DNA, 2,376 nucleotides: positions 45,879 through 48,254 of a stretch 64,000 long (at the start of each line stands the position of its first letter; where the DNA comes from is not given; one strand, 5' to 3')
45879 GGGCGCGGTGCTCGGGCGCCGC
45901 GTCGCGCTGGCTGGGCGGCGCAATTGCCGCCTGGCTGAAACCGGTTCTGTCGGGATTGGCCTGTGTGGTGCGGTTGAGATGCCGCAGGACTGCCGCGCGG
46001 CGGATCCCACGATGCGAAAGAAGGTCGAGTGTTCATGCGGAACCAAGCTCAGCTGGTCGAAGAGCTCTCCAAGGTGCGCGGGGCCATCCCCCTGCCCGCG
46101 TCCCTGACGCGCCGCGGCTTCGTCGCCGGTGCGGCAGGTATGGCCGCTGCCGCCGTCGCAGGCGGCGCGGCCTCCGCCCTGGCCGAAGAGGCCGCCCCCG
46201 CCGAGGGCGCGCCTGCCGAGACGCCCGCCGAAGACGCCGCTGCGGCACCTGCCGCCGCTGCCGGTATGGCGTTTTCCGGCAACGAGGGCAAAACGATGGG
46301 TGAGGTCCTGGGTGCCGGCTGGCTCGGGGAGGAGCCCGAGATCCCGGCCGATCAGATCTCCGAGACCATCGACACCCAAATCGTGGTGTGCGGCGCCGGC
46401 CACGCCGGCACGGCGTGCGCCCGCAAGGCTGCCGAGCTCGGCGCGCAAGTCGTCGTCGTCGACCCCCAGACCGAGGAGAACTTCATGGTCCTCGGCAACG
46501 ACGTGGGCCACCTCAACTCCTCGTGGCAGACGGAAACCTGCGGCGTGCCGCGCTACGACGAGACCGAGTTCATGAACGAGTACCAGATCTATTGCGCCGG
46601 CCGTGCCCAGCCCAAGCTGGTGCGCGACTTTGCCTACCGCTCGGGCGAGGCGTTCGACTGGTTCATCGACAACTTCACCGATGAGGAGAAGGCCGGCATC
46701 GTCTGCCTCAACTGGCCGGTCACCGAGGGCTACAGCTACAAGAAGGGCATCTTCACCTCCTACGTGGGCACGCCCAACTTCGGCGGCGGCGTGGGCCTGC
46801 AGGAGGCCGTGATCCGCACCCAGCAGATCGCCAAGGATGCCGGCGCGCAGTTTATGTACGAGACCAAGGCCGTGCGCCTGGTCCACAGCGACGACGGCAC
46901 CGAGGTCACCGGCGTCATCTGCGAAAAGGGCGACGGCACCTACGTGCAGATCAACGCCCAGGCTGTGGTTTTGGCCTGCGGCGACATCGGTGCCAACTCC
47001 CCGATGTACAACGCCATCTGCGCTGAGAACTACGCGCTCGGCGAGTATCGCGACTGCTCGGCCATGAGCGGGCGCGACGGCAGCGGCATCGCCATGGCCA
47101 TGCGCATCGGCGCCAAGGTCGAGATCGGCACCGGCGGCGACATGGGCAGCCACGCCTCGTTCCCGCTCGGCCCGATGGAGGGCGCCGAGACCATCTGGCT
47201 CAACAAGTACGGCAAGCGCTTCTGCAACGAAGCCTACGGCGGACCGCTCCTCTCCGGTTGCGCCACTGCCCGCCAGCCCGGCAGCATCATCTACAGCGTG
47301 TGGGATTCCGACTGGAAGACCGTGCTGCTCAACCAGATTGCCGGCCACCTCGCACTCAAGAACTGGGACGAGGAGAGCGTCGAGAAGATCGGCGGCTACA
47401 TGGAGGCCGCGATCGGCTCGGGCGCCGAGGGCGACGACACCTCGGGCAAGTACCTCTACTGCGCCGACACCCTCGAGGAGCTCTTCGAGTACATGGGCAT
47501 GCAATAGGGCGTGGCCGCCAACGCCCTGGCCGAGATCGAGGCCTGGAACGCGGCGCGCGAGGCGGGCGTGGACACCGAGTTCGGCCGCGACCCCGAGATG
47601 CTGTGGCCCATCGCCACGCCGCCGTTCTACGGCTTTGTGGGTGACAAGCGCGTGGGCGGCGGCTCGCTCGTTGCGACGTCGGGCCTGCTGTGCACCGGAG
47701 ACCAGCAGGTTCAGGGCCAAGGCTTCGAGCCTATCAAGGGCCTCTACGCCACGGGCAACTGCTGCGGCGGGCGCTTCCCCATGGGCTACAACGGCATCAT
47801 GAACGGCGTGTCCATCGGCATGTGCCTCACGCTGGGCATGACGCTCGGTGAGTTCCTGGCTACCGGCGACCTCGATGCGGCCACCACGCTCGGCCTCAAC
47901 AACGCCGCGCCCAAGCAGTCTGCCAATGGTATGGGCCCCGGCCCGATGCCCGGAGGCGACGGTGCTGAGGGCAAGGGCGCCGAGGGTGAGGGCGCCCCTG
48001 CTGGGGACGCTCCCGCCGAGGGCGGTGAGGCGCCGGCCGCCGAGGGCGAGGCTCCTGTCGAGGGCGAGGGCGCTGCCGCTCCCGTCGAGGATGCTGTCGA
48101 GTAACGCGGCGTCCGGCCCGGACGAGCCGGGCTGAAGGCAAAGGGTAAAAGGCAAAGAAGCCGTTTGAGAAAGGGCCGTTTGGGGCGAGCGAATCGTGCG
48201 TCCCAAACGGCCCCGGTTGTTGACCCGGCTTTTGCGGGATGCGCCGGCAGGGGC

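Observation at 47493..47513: In-frame amber codon splits an otherwise intact flavoprotein reductase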

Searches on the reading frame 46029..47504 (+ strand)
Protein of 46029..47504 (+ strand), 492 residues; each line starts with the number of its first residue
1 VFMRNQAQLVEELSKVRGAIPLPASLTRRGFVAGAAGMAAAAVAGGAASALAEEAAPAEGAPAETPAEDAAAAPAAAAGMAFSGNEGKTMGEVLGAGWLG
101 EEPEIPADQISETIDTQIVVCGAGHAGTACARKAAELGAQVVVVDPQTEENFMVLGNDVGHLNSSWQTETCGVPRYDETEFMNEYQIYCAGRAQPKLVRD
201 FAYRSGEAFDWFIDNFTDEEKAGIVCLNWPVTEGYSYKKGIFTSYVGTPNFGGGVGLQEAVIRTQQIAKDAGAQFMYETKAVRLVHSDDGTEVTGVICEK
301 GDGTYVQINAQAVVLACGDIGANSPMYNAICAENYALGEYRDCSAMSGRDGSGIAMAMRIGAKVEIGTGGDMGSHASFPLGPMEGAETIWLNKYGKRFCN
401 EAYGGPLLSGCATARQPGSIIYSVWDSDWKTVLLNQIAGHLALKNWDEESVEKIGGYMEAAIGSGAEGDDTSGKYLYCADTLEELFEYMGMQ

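Call 4: search_protein_families(library=pfam, proteins=[window:46029-47504:+], max_evalue=0.01)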
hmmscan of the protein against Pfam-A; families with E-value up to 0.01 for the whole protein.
window:46029-47504:+ (492 aa): 11 families
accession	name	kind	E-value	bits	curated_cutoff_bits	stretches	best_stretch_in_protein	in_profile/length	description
PF00890.30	FAD_binding_2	-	3.3e-21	76.4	20.4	1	118-405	2-294/414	FAD binding domain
PF01266.30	DAO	-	5.4e-09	36.5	27.9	1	118-166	2-50/353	FAD dependent oxidoreductase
PF07992.20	Pyr_redox_2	-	3.4e-05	23.9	26.1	1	117-152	2-35/291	Pyridine nucleotide-disulphide oxidoreductase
PF01262.27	AlaDh_PNT_C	-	0.00018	21.4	23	1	113-149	26-62/214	Alanine dehydrogenase/PNT, C-terminal domain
PF12831.13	FAD_oxidored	-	0.00023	21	27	1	118-147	2-31/416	FAD dependent oxidoreductase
PF01134.28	GIDA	-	0.00027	20.5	22.1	1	118-149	2-33/391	Glucose inhibited division protein A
PF00732.25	GMC_oxred_N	-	0.00045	20.5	23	1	269-320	139-191/218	GMC oxidoreductase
PF13478.12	XdhC_C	-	0.00068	20.6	29.7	1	118-149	1-32/125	XdhC Rossmann domain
PF02826.25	2-Hacid_dh_C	-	0.0008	19.3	25.1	1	109-150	30-71/178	D-isomer specific 2-hydroxyacid dehydrogenase, NAD binding domain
PF00070.33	Pyr_redox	-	0.0021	18.9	22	0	118-148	2-32/82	Pyridine nucleotide-disulphide oxidoreductase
PF03486.20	HI0933_like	-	0.0081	16.1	50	1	117-151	2-36/244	HI0933-like protein Rossmann domain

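Call 13: find_encoding_contigs(protein=window:46035-47504:+, flank=10000, max_places=10)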
Protein window:46035-47504:+ (490 aa): no gene with exactly this product is on record in the collection.

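Call 14: list_cluster_members(proteins=[window:46035-47504:+, window:47511-48101:+, P0001, P0002])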
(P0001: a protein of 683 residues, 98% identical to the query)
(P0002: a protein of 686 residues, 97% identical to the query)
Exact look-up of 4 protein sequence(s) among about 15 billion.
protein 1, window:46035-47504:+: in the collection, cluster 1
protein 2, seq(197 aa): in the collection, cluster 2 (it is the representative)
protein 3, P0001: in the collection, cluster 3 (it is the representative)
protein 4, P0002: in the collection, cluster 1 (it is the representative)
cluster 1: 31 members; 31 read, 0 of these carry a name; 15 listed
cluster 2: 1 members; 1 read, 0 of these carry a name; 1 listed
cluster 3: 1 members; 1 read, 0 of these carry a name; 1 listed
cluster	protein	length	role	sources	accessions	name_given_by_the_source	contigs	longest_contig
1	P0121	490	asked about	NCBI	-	-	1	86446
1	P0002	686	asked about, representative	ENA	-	-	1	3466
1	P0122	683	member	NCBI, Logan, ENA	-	-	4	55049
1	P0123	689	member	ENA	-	-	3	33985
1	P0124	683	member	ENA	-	-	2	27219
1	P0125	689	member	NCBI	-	-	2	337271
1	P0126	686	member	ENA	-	-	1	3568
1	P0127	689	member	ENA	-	-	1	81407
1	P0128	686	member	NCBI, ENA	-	-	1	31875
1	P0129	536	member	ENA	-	-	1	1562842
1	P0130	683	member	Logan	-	-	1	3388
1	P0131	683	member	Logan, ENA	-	-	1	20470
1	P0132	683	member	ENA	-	-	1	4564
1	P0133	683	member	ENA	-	-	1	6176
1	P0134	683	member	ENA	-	-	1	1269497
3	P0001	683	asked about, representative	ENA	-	-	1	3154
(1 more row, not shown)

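Call 17: find_encoding_contigs(protein=P0123, flank=10000, max_places=3)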
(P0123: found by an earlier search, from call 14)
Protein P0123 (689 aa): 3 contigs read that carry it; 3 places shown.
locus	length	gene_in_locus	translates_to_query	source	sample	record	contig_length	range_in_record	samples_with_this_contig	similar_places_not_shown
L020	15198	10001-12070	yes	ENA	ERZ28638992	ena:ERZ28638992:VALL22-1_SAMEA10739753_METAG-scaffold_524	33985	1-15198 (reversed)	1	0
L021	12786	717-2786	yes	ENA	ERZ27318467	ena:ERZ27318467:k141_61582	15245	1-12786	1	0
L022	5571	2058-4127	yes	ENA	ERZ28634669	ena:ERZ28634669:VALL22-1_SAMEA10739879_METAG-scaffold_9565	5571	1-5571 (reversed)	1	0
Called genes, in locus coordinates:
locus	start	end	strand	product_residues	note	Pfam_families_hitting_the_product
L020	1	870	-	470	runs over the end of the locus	PF12837:Fer4_6 (weak), PF13237:Fer4_10, PF14697:Fer4_21, PF12838:Fer4_7, PF13187:Fer4_9 (weak), PF00037:Fer4 (weak), PF01012:ETF, PF00766:ETF_alpha, +3 more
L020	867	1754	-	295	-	PF01012:ETF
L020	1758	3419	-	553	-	PF01565:FAD_binding_4, PF02913:FAD-oxidase_C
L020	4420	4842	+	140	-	-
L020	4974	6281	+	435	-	PF00501:AMP-binding, PF14535:AMP-binding_C_2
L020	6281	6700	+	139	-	PF01842:ACT (faint), PF19571:ACT_8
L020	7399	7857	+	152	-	-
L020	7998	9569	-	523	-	PF00196:GerE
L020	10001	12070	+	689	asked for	PF00890:FAD_binding_2, PF01266:DAO (faint), PF07992:Pyr_redox_2 (faint)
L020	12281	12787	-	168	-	-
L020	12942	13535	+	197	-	PF00440:TetR_N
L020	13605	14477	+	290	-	PF21302:Zn_ribbon_RlmA, PF13489:Methyltransf_23 (weak), PF01209:Ubie_methyltran (weak), PF13847:Methyltransf_31 (weak), PF08241:Methyltransf_11, PF13649:Methyltransf_25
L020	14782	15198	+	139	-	?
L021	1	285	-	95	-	?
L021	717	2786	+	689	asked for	PF00890:FAD_binding_2, PF01266:DAO (faint), PF07992:Pyr_redox_2 (faint)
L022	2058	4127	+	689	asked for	PF00890:FAD_binding_2, PF01266:DAO (faint), PF07992:Pyr_redox_2 (faint)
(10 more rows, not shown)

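Call 18: find_encoding_contigs(protein=P0129, flank=5000, max_places=2)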
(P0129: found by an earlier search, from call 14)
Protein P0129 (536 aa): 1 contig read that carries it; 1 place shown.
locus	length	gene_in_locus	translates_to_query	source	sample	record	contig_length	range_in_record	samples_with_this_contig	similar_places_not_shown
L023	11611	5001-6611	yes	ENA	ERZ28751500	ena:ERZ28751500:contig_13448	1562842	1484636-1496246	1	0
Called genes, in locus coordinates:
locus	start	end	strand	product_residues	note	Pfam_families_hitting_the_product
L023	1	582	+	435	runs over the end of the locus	PF00501:AMP-binding, PF14535:AMP-binding_C_2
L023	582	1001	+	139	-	PF01842:ACT (faint), PF13291:ACT_4 (faint), PF19571:ACT_8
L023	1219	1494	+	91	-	-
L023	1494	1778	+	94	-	-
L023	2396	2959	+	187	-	-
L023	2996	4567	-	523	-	PF00196:GerE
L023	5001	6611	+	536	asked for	PF00890:FAD_binding_2, PF01266:DAO (faint)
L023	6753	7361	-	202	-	-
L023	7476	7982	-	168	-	-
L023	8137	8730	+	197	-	PF00440:TetR_N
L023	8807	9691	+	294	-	PF21302:Zn_ribbon_RlmA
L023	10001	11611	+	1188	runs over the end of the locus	PF01855:POR_N, PF17147:PFOR_II, PF01558:POR, PF10371:EKR, PF00037:Fer4 (faint), PF12838:Fer4_7, PF13183:Fer4_8 (faint), PF02775:TPP_enzyme_C, +2 more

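Call 19: find_encoding_contigs(protein=P0125, flank=10000, max_places=2)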
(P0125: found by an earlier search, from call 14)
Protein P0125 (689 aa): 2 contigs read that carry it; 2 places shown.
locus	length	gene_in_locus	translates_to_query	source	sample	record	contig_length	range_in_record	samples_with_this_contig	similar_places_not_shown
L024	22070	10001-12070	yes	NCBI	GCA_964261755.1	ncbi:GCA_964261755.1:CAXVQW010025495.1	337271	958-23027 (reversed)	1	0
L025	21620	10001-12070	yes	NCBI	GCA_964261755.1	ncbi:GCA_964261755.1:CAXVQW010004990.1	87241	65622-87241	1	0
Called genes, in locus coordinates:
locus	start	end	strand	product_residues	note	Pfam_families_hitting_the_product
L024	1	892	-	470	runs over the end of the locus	PF12837:Fer4_6 (weak), PF13237:Fer4_10, PF14697:Fer4_21, PF12838:Fer4_7, PF13187:Fer4_9 (weak), PF00037:Fer4 (weak), PF01012:ETF, PF00766:ETF_alpha, +6 more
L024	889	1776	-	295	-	PF01012:ETF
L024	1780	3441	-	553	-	PF01565:FAD_binding_4 (weak), PF02913:FAD-oxidase_C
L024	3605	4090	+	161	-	-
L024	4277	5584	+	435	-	PF00501:AMP-binding, PF14535:AMP-binding_C_2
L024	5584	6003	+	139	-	PF01842:ACT (faint), PF13291:ACT_4 (faint), PF19571:ACT_8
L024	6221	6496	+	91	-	-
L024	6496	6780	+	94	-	-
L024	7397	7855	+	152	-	-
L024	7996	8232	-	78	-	PF00196:GerE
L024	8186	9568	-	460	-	-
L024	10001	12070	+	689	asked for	PF00890:FAD_binding_2, PF01266:DAO (faint), PF07992:Pyr_redox_2 (faint)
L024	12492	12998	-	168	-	-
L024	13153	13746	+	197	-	PF00440:TetR_N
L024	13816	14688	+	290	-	PF21302:Zn_ribbon_RlmA, PF13489:Methyltransf_23 (weak), PF01209:Ubie_methyltran (weak), PF13847:Methyltransf_31 (weak), PF08241:Methyltransf_11, PF13649:Methyltransf_25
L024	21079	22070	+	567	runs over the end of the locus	PF01266:DAO (faint), PF00890:FAD_binding_2, PF12831:FAD_oxidored (weak)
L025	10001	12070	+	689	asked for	PF00890:FAD_binding_2, PF01266:DAO (faint), PF07992:Pyr_redox_2 (faint)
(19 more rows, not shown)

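Call 26: search_solved_structures(query=P0123, max_evalue=0.00001, show_alignments=2)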
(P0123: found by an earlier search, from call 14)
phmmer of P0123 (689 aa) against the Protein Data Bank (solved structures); distinct sequences matched with E-value up to 0.00001: 1.
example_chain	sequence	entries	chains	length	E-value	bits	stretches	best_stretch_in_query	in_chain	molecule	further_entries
1qo8_A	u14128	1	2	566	9e-17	64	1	112-426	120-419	FLAVOCYTOCHROME C3 FUMARATE REDUCTASE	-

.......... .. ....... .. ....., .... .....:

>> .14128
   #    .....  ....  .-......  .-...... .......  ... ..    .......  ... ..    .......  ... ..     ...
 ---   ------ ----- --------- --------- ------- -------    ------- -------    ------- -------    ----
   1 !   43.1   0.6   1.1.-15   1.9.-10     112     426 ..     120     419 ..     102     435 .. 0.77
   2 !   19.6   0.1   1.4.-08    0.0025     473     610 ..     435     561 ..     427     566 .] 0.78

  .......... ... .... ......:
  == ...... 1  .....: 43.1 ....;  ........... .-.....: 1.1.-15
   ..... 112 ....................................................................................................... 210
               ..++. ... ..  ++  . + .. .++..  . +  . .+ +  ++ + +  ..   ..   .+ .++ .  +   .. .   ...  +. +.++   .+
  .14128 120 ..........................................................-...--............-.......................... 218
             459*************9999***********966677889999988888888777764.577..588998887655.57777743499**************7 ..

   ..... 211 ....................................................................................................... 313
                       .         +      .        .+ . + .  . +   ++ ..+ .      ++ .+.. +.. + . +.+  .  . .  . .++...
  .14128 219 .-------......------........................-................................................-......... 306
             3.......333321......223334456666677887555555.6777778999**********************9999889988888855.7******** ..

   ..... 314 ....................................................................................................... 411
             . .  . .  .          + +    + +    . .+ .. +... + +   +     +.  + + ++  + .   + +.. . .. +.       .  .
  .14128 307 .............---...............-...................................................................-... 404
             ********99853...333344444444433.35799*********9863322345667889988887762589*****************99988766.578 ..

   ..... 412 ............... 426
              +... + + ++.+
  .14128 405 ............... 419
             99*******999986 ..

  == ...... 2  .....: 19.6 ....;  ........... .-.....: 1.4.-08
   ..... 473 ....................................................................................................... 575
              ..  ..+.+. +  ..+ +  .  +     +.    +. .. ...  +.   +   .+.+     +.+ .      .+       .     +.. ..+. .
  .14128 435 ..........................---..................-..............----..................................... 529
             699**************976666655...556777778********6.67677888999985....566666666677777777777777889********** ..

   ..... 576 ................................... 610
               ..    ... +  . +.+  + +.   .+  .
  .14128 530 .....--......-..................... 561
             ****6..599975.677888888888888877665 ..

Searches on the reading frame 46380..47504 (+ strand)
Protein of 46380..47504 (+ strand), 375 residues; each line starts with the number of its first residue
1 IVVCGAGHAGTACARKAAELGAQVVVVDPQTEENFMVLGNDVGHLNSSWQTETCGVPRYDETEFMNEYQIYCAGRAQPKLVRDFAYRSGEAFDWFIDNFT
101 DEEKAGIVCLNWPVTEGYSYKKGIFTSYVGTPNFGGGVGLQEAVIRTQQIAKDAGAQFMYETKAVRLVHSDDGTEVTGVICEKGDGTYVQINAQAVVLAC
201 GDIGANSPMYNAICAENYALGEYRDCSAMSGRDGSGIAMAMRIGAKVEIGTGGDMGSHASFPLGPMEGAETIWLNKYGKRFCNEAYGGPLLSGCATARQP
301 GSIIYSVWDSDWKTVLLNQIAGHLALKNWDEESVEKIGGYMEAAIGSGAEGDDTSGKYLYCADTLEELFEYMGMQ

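Call 6: find_related_loci(query=window:46380-47504:+, collection=genome_contigs, flank=5000)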
Query window:46380-47504:+ (375 aa) in genome_contigs; peptide patterns used: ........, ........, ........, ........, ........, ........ (x = any residue, [..] = any of these).
56 stretches matched a pattern; 16 encode a relative of the query (tblastn E <= 1e-3); 16 distinct loci.
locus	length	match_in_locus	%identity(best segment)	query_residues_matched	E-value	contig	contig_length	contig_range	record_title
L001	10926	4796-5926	90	1-375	0e+0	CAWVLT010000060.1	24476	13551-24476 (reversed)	MAG: Coriobacteriia bacterium isolate metabat2_coassembly_bwa.880 MAG genome assembly, contig: k87_4674945, whole genome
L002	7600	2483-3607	88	1-375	0e+0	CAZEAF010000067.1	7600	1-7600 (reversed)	MAG TPA_asm: uncultured Coriobacteriaceae bacterium isolate SRP222994_co1_542 genome assembly, contig: NODE_19879_length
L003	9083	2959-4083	87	1-375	0e+0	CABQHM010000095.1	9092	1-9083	MAG TPA_asm: uncultured Coriobacteriales bacterium isolate MGYG-HGUT-00585 genome assembly, contig: GUT_GENOME017973_95,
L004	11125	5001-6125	87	1-375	0e+0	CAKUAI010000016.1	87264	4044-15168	MAG: uncultured Coriobacteriales bacterium isolate REFINED_METABAT215_TOP10_CONTIGS_1500_ASSEMBLY_K77_MERGED__Hadza_PheC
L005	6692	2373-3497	88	1-375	0e+0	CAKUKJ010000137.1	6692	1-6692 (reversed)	MAG: uncultured Coriobacteriales bacterium isolate REFINED_METABAT215_TOP10_CONTIGS_1500_ASSEMBLY_K77_MERGED__Hadza_MoBi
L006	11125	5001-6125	87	1-375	0e+0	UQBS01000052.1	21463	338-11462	uncultured Coriobacteriaceae bacterium isolate UMGS124 genome assembly, contig: NODE_886_length_21463_cov_12.949785, who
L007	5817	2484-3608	87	1-375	0e+0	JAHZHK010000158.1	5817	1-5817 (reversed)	MAG: Coriobacteriaceae bacterium isolate HRGM_Genome_3264 HRGM_Genome_3264_158, whole genome shotgun sequence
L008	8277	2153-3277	86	1-375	0e+0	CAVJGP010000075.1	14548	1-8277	Alistipes onderdonkii isolate H07682-L1_cleanbin_000022 genome assembly, contig: Spades_H07682-L1_contig_3236, whole gen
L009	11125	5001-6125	85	1-375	0e+0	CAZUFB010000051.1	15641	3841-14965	MAG TPA_asm: uncultured Coriobacteriaceae bacterium isolate SRP141132_co8_248 genome assembly, contig: NODE_1297_length_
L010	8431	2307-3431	86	1-375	0e+0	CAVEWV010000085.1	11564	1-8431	Acutalibacteraceae bacterium isolate G02622-L1_cleanbin_000007 genome assembly, contig: Spades_G02622-L1_contig_2530, wh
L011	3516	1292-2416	84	1-375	0e+0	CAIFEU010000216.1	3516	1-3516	MAG: uncultured Coriobacteriales bacterium isolate UMB00006 genome assembly, contig: NODE_1559_length_3516_cov_5.287778,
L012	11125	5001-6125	83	1-375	0e+0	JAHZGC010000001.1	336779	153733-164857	MAG: Coriobacteriaceae bacterium isolate HRGM_Genome_3029 HRGM_Genome_3029_1, whole genome shotgun sequence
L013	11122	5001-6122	73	1-375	0e+0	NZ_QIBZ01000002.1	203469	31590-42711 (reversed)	Slackia isoflavoniconvertens strain DSM 22006 DSM22006T_contig_002, whole genome shotgun sequence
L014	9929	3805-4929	71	1-375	0e+0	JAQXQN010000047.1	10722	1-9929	MAG: Eggerthellales bacterium isolate SUG1432 k141_1130338, whole genome shotgun sequence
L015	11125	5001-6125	71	1-375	8e-174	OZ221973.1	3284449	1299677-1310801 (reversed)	Adlercreutzia sp. Marseille-QA1605 genome assembly, chromosome: contig00001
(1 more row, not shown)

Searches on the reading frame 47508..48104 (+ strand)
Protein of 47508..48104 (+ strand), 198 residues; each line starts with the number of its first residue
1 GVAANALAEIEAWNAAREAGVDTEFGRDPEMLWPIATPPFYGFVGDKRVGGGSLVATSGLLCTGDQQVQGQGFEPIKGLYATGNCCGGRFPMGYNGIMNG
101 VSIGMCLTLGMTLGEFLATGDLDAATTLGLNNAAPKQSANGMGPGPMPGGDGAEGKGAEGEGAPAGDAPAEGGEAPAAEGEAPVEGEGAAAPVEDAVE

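Call 4: search_protein_families(library=pfam, proteins=[window:47508-48104:+], max_evalue=0.01)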
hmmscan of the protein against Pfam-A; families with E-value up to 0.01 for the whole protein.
window:47508-48104:+ (198 aa): 1 family
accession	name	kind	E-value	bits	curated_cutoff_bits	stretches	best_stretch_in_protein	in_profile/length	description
PF00890.30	FAD_binding_2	-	0.0005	19.8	20.4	1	8-90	329-403/414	FAD binding domain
